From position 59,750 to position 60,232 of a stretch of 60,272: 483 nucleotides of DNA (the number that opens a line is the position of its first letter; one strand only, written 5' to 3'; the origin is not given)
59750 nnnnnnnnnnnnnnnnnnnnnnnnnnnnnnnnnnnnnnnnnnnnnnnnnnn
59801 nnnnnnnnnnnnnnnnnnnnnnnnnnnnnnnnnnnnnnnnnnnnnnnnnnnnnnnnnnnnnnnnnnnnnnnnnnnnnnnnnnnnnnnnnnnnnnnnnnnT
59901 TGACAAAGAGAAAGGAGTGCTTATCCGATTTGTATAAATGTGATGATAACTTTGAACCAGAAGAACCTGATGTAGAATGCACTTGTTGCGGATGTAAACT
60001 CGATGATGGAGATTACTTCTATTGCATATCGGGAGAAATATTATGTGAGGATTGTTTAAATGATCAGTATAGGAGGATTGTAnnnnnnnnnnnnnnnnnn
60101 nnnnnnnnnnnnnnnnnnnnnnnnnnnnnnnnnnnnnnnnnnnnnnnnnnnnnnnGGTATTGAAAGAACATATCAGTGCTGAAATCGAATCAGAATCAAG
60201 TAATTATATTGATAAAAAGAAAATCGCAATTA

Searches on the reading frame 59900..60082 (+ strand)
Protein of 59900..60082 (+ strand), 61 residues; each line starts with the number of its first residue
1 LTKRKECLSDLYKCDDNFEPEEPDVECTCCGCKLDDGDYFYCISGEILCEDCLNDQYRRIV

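Call 46: search_protein_families(library=phrogs, proteins=[window:59900-60082:+], max_evalue=0.01)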
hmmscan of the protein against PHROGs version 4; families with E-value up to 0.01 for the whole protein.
window:59900-60082:+ (61 aa): 1 family
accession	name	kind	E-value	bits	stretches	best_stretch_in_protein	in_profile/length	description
phrog_10625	-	unknown function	0.0031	18.7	1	26-58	23-54/59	-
